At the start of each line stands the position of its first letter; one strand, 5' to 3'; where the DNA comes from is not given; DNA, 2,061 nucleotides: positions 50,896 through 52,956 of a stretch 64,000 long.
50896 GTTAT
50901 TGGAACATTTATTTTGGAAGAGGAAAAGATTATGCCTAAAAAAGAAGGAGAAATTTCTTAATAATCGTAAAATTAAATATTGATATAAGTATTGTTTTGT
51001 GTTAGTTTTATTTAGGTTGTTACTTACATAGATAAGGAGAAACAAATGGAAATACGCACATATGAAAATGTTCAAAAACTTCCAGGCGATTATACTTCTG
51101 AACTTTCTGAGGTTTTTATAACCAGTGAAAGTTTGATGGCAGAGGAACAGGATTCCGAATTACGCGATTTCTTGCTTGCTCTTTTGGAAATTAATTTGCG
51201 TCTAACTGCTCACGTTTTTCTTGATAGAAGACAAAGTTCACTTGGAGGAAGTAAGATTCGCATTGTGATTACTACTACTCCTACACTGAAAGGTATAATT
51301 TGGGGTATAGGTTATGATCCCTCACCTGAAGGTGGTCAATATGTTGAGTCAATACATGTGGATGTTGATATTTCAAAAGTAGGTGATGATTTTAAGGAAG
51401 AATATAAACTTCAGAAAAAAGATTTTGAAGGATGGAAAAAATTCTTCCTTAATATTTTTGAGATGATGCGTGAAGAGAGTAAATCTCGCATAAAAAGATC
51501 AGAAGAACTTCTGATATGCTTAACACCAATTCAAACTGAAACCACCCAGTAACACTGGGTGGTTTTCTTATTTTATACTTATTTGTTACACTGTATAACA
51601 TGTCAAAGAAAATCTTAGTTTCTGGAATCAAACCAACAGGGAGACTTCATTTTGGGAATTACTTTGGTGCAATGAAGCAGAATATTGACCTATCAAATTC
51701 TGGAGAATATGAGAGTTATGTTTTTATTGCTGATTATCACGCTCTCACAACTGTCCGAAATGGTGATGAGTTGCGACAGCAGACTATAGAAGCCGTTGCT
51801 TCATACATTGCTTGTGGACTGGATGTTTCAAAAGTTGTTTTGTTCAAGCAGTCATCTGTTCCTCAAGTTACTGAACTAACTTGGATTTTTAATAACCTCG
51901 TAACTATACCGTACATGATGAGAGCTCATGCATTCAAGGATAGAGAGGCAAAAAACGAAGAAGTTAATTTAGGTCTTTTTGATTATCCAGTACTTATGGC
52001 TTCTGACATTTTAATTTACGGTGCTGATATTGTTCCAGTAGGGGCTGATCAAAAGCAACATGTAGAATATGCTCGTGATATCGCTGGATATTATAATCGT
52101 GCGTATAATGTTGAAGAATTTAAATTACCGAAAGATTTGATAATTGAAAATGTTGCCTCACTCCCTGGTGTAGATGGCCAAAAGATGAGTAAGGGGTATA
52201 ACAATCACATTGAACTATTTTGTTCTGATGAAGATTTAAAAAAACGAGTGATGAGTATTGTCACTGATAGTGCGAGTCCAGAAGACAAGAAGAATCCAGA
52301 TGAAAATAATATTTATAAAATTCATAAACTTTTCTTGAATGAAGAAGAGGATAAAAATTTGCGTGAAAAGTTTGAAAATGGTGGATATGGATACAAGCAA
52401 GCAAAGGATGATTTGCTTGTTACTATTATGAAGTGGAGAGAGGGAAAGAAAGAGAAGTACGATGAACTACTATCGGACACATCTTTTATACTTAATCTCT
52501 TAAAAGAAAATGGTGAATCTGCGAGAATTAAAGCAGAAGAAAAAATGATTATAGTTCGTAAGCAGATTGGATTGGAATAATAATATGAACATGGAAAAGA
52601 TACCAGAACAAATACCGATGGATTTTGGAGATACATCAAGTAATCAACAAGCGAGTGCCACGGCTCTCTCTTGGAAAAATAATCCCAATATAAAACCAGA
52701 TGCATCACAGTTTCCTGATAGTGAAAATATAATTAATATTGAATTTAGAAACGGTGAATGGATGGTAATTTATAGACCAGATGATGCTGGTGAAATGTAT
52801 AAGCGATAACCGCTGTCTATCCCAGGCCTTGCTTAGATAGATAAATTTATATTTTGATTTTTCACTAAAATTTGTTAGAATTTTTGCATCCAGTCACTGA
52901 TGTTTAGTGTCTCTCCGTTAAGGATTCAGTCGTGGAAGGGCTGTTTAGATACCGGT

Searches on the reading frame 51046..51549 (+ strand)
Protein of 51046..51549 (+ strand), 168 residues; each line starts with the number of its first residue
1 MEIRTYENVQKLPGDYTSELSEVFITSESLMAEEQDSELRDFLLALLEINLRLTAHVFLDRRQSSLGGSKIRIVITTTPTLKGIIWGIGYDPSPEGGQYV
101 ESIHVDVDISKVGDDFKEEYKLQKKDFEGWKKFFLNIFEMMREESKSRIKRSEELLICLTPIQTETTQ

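Call 30: search_protein_families(library=pfam, proteins=[window:51046-51549:+], max_evalue=1)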
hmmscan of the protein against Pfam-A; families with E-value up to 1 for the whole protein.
window:51046-51549:+ (168 aa): 1 family
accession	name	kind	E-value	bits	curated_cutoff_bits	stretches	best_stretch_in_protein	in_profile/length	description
PF14747.11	DUF4473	-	0.055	14.4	25.9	1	109-141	24-56/78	Domain of unknown function (DUF4473)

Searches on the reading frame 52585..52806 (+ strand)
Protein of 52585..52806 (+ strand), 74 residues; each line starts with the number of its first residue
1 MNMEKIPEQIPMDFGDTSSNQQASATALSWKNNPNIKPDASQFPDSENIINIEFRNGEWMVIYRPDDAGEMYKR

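Call 16: find_homologous_proteins(query=window:52585-52806:+, max_evalue=0.01)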
Query window:52585-52806:+ (74 aa): 3 proteins with E <= 0.01 among 3 candidates.
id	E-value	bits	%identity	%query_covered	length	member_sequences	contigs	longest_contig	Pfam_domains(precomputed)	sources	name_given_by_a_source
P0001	1.5e-43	163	100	100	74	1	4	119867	-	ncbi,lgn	-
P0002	3.9e-18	83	59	93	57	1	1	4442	-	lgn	-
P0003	1.6e-17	81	77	64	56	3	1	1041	-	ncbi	-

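Call 17: find_encoding_contigs(protein=P0001, flank=3000, max_places=10)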
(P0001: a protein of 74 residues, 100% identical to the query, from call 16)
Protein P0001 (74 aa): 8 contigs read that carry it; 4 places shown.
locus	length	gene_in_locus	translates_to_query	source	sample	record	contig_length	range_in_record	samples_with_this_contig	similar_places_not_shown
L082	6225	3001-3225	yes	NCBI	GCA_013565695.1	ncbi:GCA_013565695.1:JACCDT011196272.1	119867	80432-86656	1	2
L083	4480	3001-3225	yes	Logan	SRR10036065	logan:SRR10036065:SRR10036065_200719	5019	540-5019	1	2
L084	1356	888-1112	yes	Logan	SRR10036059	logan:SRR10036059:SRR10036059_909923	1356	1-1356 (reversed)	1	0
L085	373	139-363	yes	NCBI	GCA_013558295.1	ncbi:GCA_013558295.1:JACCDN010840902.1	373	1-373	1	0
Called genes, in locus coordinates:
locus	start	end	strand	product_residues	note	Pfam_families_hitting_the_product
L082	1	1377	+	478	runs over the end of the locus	PF00474:SSF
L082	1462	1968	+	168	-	-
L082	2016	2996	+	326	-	PF00579:tRNA-synt_1b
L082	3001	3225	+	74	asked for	-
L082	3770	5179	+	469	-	PF01336:tRNA_anti-codon, PF00152:tRNA-synt_2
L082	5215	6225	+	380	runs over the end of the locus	PF00704:Glyco_hydro_18, PF03644:Glyco_hydro_85 (weak)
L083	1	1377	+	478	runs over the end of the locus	PF00474:SSF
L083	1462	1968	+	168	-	-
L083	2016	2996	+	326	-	PF00579:tRNA-synt_1b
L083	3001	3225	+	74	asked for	-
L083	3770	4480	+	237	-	?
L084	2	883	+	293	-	?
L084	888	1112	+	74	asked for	-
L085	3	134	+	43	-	?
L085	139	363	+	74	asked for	-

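Call 18: find_encoding_contigs(protein=P0002, flank=4000, max_places=10)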
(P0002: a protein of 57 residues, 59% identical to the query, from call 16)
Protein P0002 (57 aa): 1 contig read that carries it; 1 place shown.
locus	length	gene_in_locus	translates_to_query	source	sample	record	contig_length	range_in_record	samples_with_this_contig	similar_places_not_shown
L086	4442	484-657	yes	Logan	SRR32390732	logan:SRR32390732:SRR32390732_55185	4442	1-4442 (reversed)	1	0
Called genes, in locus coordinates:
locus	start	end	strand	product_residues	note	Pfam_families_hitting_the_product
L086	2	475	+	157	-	?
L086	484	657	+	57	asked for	-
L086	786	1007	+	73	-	-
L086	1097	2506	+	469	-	PF01336:tRNA_anti-codon, PF00152:tRNA-synt_2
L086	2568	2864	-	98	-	-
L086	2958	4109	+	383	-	PF00704:Glyco_hydro_18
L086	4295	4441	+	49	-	?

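Call 19: find_encoding_contigs(protein=P0003, flank=4000, max_places=10)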
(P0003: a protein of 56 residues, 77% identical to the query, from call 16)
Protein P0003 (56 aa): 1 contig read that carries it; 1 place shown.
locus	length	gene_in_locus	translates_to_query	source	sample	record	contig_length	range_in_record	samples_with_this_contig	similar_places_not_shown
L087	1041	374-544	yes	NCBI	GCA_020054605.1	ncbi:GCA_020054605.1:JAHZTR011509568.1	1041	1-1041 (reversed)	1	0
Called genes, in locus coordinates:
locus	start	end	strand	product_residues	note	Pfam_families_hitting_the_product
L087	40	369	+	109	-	-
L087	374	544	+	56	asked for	-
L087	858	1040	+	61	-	?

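Call 30: search_protein_families(library=pfam, proteins=[P0001, P0002, P0003], max_evalue=1)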
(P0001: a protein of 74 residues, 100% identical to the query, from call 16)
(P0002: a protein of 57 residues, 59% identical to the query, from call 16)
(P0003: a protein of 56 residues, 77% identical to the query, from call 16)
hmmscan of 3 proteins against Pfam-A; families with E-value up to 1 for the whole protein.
P0001 (74 aa): 0 families

P0002 (57 aa): 1 family
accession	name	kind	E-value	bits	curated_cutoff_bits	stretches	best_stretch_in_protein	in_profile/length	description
PF12503.13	CMV_1a_C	-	0.16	12.4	25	1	20-44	18-42/84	Cucumber mosaic virus 1a protein C terminal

P0003 (56 aa): 0 families

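Call 31: find_homologous_proteins(query=A2, max_evalue=10)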
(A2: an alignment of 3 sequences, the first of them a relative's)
Query A2 (3 sequences) (74 aa, profile of the alignment): 8 proteins with E <= 10 among 193 candidates.
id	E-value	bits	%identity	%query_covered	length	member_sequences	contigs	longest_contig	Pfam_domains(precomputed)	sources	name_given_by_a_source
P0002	1.9e-35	138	59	93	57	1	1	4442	-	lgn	-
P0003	3.7e-35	137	77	64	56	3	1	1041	-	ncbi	-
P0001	1.5e-33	132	100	100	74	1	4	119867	-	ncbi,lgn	-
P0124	5.6e-33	130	58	91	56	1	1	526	-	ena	-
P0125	1.2e-29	120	75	91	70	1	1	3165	-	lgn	-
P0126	5.0e-28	115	54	91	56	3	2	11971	-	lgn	-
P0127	2.5e-22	96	54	91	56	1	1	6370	-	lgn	-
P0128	1.4e-19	87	70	81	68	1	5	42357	-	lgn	-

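Call 32: find_encoding_contigs(protein=P0125, flank=3000, max_places=6)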
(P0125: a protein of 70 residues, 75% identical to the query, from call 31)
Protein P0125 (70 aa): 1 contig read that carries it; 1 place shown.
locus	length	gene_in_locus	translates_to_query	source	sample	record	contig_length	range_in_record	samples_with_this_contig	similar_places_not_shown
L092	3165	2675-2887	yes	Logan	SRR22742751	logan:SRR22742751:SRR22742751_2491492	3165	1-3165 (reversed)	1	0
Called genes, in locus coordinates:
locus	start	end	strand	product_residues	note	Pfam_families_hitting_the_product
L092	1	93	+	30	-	?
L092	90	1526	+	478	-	PF00474:SSF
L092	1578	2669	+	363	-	PF00579:tRNA-synt_1b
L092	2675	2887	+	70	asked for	-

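Call 33: find_encoding_contigs(protein=P0126, flank=3000, max_places=6)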
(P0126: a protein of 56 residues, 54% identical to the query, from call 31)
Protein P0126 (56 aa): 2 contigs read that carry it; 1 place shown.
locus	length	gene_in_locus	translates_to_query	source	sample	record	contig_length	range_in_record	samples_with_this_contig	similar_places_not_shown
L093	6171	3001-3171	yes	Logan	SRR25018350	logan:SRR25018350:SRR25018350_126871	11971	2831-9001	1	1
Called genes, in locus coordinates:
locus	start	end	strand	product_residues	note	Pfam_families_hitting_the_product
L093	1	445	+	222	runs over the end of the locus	-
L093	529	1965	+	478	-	PF00474:SSF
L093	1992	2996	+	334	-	PF00579:tRNA-synt_1b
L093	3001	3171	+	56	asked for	-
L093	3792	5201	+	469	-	PF01336:tRNA_anti-codon, PF00152:tRNA-synt_2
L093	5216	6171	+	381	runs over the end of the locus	PF00704:Glyco_hydro_18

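Call 34: find_encoding_contigs(protein=P0127, flank=3000, max_places=6)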
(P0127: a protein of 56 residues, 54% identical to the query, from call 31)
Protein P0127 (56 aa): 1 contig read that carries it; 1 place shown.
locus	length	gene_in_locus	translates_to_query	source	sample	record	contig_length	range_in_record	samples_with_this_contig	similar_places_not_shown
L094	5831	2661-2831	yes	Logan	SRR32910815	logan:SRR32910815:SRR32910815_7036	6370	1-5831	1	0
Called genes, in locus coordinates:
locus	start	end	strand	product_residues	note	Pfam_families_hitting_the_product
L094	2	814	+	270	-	?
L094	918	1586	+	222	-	-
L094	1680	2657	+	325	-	PF00579:tRNA-synt_1b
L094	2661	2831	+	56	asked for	-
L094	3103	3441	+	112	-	-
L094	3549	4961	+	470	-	PF01336:tRNA_anti-codon, PF00152:tRNA-synt_2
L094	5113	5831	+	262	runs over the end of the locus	-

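Call 35: find_encoding_contigs(protein=P0128, flank=3000, max_places=6)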
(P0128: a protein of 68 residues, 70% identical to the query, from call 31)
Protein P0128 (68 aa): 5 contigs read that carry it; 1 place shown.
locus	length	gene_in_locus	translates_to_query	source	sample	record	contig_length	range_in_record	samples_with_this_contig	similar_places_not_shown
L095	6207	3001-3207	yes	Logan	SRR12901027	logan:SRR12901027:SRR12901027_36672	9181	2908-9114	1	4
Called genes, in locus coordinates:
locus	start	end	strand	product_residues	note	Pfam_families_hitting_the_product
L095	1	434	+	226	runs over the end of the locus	-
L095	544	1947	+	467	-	PF00474:SSF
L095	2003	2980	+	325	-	PF00579:tRNA-synt_1b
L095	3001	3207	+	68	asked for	-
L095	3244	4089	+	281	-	-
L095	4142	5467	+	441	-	PF01336:tRNA_anti-codon, PF00152:tRNA-synt_2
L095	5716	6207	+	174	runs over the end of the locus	-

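Call 36: find_encoding_contigs(protein=P0124, flank=3000, max_places=6)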
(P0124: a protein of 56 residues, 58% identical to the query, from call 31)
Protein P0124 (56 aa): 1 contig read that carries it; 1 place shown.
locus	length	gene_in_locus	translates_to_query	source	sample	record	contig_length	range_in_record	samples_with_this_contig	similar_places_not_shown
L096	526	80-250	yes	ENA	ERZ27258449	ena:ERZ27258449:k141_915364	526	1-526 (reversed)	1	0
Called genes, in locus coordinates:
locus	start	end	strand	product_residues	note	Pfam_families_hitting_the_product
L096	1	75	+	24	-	?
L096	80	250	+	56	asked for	-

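Call 66: predict_structure(alignment_id=A6)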
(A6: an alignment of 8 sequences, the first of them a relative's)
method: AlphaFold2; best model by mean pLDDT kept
length: 57 residues; sequences in the alignment: 8
mean_pLDDT: 72.0   pTM: 0.44
mean pLDDT of the five models: 72.0, 69.6, 69.3, 65.8, 57.1
residues with pLDDT >= 90: 0; 70-90: 36; 50-70: 16; < 50: 5
segments of 3 or more residues with pLDDT < 50: 55-57
pLDDT, mean of each block of 10 residues (from residue 1): 51 76 82 87 79 51
secondary structure, 60 per line:
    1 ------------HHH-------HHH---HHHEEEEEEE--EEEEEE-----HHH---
elements in order: E32-38 E41-46

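Call 70: fold_search(model_id=the predicted structure, library=pdb)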
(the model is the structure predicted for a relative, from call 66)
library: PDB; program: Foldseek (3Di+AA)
matches with E <= 10: 57; with E <= 0.001: 0
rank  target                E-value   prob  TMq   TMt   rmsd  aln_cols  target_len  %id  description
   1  8yw7_B                3.0e+00  0.04  0.19  0.05   5.4        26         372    8  Structure of CylI in complex with resorcinol product (released 2025-02-26)
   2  3oit_B                3.2e+00  0.05  0.21  0.05   5.4        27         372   22  Crystal structure of curcuminoid synthase CUS from Oryza sativa (released 2010-10-20)
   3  6i07_C                3.5e+00  0.03  0.25  0.10   9.4        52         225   13  Crystal structure of EpCAM in complex with scFv (released 2019-03-13)
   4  6edz_A                3.7e+00  0.08  0.29  0.04   4.8        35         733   20  Crystal structure of Mycobacterium tuberculosis ICL2 in complex with acetyl-CoA, form I (released 2019-08-14)
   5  3ale_A                3.7e+00  0.04  0.21  0.05   5.1        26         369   23  A type III polyketide synthase that produces diarylheptanoid (released 2010-11-03)
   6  3oit_A                4.0e+00  0.04  0.21  0.05   5.4        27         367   22  Crystal structure of curcuminoid synthase CUS from Oryza sativa (released 2010-10-20)
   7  8ysp_A                4.0e+00  0.03  0.20  0.05   5.2        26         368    8  Crystal structure of a cyanobacteria type III polyketide synthase CylI (released 2025-02-26)
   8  8yst_B                4.0e+00  0.03  0.25  0.05   5.5        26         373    8  Structure of CylI in complex with beta-ketoacyl-SNAC substrate (released 2025-02-26)
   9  6edz_D                4.3e+00  0.07  0.29  0.04   4.8        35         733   20  Crystal structure of Mycobacterium tuberculosis ICL2 in complex with acetyl-CoA, form I (released 2019-08-14)
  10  7dtq_A                4.6e+00  0.02  0.17  0.05   5.5        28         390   28  Apo Crystal Structure of Octaketide Synthase from A. arborescens (released 2022-01-19)
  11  6edz_B                4.9e+00  0.06  0.29  0.04   4.9        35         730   20  Crystal structure of Mycobacterium tuberculosis ICL2 in complex with acetyl-CoA, form I (released 2019-08-14)
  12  6ee1_D                4.9e+00  0.06  0.29  0.04   4.9        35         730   20  Crystal structure of Mycobacterium tuberculosis ICL2 in complex with acetyl-CoA (released 2019-08-14)
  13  4i98_B                4.9e+00  0.04  0.25  0.11   4.9        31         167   22  Crystal structure of the complex between ScpA(residues 1-160)-ScpB(residues 1-183) (released 2013-01-30)
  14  9dxd_D                5.3e+00  0.08  0.31  0.31   2.0        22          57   18  attLmm bound serine integrase and RDF complex in the pre-rotation state (released 2026-01-21)
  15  6eom                  5.3e+00  0.08  0.28  0.04   4.0        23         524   26  Structure of DPP III from Caldithrix abyssi (released 2018-03-07)
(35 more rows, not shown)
